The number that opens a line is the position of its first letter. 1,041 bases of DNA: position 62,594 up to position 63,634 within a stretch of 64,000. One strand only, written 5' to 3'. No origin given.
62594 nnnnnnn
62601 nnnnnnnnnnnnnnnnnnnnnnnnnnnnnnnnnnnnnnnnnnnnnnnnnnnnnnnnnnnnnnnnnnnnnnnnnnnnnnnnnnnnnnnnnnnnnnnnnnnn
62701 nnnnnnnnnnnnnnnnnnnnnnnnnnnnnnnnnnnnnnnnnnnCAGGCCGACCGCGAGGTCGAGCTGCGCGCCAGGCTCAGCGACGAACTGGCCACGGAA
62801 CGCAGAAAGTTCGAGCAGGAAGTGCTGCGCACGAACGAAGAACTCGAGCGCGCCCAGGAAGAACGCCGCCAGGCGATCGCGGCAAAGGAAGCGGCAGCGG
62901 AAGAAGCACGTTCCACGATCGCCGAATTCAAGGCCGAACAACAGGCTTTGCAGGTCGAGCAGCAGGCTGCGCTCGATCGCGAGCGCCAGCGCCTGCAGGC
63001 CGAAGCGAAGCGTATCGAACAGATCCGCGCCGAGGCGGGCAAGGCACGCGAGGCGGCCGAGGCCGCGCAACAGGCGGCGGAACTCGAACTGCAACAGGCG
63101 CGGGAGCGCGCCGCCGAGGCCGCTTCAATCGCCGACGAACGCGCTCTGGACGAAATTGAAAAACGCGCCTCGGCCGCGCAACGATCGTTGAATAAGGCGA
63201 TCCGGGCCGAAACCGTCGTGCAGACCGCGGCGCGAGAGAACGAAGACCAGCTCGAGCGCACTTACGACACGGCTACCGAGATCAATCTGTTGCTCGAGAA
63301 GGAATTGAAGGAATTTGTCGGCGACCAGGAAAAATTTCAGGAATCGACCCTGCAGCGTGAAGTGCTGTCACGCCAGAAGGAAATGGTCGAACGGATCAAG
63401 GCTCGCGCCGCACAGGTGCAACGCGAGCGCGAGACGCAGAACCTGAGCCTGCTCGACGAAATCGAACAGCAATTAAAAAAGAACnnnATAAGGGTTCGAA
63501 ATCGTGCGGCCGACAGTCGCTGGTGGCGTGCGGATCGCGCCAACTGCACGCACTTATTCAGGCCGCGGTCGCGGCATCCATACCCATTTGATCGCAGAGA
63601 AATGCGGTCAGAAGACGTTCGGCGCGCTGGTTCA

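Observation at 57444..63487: Candidate new system: divergent pair of giant cNMP-cNMP-rhodanese-rod paralogs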

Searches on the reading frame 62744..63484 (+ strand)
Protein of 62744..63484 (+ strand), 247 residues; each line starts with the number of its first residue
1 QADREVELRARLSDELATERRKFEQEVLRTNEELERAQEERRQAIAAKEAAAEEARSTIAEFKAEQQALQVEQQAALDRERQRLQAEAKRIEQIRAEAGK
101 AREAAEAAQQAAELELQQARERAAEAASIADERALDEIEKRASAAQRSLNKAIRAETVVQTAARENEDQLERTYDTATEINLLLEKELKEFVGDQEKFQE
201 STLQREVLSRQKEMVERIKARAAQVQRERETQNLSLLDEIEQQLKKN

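Call 67: search_solved_structures(query=A4, max_evalue=0.01)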
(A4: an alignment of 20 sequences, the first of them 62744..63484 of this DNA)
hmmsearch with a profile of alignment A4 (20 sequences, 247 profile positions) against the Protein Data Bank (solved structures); distinct sequences matched with E-value up to 0.01: 0.
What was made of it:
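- Tried and rejected: Sequence relatives of the C-terminal 247 aa in PDB: none (call 67).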

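Call 69: predict_structure(alignment_id=A4)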
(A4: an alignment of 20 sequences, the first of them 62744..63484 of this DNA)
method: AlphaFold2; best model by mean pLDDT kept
length: 247 residues; sequences in the alignment: 20
mean_pLDDT: 87.8   pTM: 0.55
mean pLDDT of the five models: 87.8, 84.8, 82.2, 81.8, 79.9
residues with pLDDT >= 90: 133; 70-90: 101; 50-70: 12; < 50: 1
segments of 3 or more residues with pLDDT < 50: none
pLDDT, mean of each block of 10 residues (from residue 1): 87 92 92 91 88 89 90 93 97 96 96 93 81 89 95 96 96 90 86 78 64 75 82 83 72
secondary structure, 60 per line:
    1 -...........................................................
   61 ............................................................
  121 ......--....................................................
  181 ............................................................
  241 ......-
elements in order: H2-126 H129-246
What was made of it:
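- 62756..63481 (+): B, predicted antiparallel helical hairpin (aa 569-689 and 693-810), including the conserved C-terminal motif. AF2 fragment: pLDDT 87.8, pTM 0.55, H2-126 + H129-246 (call 69).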

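Call 71: fold_search(model_id=the predicted structure, library=pdb)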
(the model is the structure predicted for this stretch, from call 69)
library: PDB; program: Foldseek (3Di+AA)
matches with E <= 10: 507; with E <= 0.001: 0
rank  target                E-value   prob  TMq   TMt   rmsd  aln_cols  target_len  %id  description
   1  6djl_E                5.7e-02  1.00  0.34  0.36  18.1       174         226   14  Crystal structure of the Rab11 GEF SH3BP5 bound to nucleotide free Rab11A (released 2018-09-26)
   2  2ysu_B                7.2e-02  0.92  0.23  0.38   8.0       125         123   15  Structure of the complex between BtuB and Colicin E2 receptor binding domain (released 2007-06-19)
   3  5ew5_A                1.1e-01  1.00  0.41  0.21   3.8       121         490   16  Crystal Structure of Colicin E9 In Complex with Its Immunity Protein Im9 (released 2016-07-20)
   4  6ixv_A                1.1e-01  0.98  0.32  0.35  17.9       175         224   16  Crystal structure of SH3BP5-Rab11a (released 2019-03-20)
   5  6djl_B                1.3e-01  1.00  0.37  0.41  17.9       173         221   12  Crystal structure of the Rab11 GEF SH3BP5 bound to nucleotide free Rab11A (released 2018-09-26)
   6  8rd2_A                1.5e-01  1.00  0.39  0.25   6.3       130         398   23  Trypanosoma brucei Invariant Surface Glycoprotein 75 (ISG75) (released 2024-02-14)
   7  6ixe                  1.5e-01  0.77  0.26  0.29  17.1       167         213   16  Crystal structure of SeMet apo SH3BP5 (I41) (released 2019-03-20)
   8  3zx6_B                1.6e-01  0.85  0.34  0.28  30.7       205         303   18  Structure of Hamp(AF1503)-Tsr fusion - Hamp (A291V) mutant (released 2012-02-29)
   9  9hmx_A                1.7e-01  1.00  0.45  0.58   6.4       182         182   16  Structure of SteB-RipA complex from Mycobacterium tuberculosis (released 2025-07-30)
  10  3zx6_A                1.8e-01  0.96  0.41  0.35   6.6       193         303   16  Structure of Hamp(AF1503)-Tsr fusion - Hamp (A291V) mutant (released 2012-02-29)
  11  7nsu_D                1.9e-01  1.00  0.40  0.24   3.2       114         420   17  ColicinE9 intact translocation complex (released 2021-08-11)
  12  6ikn_B                2.0e-01  1.00  0.38  0.32   4.5       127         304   14  Crystal structure of the GAS7 F-BAR domain (released 2019-10-16)
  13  2b5u_A                2.1e-01  0.85  0.25  0.14  11.2       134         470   15  Crystal Structure Of Colicin E3 V206C Mutant In Complex With Its Immunity Protein (released 2006-11-07)
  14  7nna                  2.2e-01  0.80  0.27  0.33  12.1       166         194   19  Toxin Import Through the Antibiotic Efflux Channel TolC (released 2021-07-07)
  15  1cow_G                2.3e-01  0.82  0.25  0.43   9.7       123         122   19  BOVINE MITOCHONDRIAL F1-ATPASE COMPLEXED WITH AUROVERTIN B (released 1996-08-17)
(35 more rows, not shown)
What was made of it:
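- AF2 predicts a fold-back hairpin rather than a continuous rod (calls 69, 71).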
